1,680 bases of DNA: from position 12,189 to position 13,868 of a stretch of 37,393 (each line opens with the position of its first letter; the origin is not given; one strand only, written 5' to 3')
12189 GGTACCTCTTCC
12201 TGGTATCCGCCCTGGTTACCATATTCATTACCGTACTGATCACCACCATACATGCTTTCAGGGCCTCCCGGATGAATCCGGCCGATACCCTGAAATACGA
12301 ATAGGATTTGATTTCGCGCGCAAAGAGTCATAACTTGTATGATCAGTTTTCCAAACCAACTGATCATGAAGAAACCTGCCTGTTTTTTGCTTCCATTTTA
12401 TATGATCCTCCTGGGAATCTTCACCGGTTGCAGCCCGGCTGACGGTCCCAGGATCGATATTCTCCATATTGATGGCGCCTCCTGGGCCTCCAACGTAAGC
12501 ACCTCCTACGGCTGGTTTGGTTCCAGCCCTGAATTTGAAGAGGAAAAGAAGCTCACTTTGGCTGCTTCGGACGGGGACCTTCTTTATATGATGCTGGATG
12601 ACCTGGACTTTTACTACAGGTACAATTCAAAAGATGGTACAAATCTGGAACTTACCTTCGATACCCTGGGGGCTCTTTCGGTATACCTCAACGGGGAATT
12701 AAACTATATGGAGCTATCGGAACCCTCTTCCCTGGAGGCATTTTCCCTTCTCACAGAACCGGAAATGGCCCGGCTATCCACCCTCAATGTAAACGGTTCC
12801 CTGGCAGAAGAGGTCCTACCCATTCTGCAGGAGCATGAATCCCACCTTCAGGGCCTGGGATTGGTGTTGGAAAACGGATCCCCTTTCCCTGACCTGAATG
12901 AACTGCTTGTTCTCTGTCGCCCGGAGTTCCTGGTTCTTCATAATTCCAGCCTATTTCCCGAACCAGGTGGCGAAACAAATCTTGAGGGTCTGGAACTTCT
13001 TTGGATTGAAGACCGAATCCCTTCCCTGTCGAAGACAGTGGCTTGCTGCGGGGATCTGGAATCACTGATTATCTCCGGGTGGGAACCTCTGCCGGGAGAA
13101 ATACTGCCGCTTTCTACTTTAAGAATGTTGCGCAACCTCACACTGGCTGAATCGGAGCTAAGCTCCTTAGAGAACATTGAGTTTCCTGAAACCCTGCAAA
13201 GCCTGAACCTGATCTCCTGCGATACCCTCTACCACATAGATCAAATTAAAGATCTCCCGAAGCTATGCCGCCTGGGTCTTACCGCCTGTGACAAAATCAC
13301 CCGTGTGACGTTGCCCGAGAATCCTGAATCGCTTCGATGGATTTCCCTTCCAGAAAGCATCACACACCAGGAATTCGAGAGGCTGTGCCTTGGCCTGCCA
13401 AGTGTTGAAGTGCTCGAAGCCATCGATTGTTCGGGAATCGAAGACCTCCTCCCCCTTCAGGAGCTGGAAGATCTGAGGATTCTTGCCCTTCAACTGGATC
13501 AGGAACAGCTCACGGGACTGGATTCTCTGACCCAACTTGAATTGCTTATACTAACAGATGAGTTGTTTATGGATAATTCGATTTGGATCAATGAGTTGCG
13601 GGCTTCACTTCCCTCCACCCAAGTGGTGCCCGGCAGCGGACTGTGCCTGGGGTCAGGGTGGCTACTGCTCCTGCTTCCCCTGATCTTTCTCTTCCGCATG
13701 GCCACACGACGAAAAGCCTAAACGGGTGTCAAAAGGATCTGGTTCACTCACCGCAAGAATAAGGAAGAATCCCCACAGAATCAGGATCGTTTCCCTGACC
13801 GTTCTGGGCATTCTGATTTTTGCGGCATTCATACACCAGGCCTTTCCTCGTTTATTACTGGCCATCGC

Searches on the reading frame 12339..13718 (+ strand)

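Call 37: search_protein_families(library=pfam, proteins=[window:12339-13718:+], max_evalue=0.001)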
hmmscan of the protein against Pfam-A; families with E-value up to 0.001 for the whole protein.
window:12339-13718:+ (460 aa): 0 families

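Call 58: search_protein_families(library=pfam, proteins=[window:12339-13718:+], max_evalue=0.01)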
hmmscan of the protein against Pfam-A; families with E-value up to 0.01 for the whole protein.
window:12339-13718:+ (460 aa): 1 family
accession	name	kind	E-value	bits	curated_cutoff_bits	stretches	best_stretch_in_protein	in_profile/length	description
PF23952.1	LRR_EndoS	-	0.0063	17.2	27.9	0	303-368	41-93/116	Endo-beta-N-acetylglucosaminidase EndoS LRR domain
